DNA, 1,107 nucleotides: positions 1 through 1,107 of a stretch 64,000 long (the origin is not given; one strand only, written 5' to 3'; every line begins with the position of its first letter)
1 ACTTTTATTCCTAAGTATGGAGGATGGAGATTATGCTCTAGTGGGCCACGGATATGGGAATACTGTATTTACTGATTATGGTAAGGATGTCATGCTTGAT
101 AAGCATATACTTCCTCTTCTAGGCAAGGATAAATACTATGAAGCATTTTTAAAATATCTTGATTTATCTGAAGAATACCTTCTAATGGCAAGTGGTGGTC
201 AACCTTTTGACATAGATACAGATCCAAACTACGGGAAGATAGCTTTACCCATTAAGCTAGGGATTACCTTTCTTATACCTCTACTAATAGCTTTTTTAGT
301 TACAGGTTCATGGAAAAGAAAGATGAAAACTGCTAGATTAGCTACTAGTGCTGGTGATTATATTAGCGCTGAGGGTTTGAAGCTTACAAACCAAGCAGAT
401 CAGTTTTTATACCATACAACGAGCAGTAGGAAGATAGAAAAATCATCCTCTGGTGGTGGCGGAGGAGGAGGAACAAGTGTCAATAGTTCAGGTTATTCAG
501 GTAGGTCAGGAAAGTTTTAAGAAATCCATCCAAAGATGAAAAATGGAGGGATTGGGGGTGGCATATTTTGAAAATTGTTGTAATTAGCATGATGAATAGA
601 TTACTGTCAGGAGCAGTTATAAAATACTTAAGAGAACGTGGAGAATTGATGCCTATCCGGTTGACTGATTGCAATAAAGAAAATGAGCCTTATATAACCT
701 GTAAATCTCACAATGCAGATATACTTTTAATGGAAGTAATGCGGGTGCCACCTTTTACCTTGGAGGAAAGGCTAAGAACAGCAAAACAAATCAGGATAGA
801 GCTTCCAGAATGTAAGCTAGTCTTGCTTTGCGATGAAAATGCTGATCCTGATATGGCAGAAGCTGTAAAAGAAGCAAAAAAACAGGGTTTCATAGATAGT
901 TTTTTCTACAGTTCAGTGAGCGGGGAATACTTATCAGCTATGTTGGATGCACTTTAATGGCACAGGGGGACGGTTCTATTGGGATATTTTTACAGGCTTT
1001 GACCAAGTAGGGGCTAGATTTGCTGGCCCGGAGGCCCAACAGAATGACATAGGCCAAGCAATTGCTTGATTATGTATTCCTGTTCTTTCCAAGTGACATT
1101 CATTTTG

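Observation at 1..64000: Whole window is one perfect, spacer-less 31.9-kb palindrome (fold-back) centred at 31937|31938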

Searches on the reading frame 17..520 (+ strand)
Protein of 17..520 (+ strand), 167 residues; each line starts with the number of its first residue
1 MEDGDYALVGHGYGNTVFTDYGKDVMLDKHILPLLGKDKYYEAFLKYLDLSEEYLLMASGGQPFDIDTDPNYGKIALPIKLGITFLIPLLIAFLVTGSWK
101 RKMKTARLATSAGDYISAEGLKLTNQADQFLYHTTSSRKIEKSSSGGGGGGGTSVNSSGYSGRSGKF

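Call 30: search_protein_families(library=pfam, proteins=[window:17-520:+], max_evalue=0.00001)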
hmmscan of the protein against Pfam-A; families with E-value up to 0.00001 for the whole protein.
window:17-520:+ (167 aa): 0 families

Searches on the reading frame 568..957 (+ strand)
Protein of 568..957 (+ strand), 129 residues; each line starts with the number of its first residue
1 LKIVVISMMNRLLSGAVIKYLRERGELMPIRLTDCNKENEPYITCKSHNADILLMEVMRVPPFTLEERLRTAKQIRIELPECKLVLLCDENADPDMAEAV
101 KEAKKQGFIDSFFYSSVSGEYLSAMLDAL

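Call 22: find_encoding_contigs(protein=window:568-957:+, flank=10000, max_places=10)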
Protein window:568-957:+ (129 aa): 7 contigs read that carry it; 5 places shown.
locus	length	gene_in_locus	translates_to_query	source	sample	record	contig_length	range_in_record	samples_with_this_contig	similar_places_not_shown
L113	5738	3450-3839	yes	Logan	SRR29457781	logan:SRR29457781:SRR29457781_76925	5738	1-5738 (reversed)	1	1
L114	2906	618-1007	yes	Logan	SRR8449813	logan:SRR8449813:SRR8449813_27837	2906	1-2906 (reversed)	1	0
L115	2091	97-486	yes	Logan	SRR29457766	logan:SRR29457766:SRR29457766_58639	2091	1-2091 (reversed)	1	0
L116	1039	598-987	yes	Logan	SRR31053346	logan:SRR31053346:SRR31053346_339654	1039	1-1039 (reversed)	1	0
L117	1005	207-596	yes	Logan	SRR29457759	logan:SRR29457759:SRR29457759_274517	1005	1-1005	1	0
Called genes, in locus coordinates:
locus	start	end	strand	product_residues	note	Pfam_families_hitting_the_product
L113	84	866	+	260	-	PF14471:DUF4428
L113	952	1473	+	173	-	PF22043:DUF6935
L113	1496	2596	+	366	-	PF03966:Trm112p (faint)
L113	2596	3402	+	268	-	PF04536:TPM_phosphatase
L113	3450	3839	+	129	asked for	-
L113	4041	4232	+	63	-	-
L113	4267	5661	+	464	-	-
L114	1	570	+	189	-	?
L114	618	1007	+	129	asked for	-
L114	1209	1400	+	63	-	-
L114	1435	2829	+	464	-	-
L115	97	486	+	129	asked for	-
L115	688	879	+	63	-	-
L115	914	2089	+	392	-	?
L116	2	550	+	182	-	?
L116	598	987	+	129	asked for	-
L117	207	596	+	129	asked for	-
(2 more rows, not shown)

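Call 30: search_protein_families(library=pfam, proteins=[window:568-957:+], max_evalue=0.00001)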
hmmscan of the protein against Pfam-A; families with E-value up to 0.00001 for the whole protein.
window:568-957:+ (129 aa): 0 families

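Call 53: search_protein_families(library=phrogs, proteins=[window:568-957:+], max_evalue=0.001)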
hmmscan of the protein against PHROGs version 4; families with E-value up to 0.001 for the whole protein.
window:568-957:+ (129 aa): 0 families
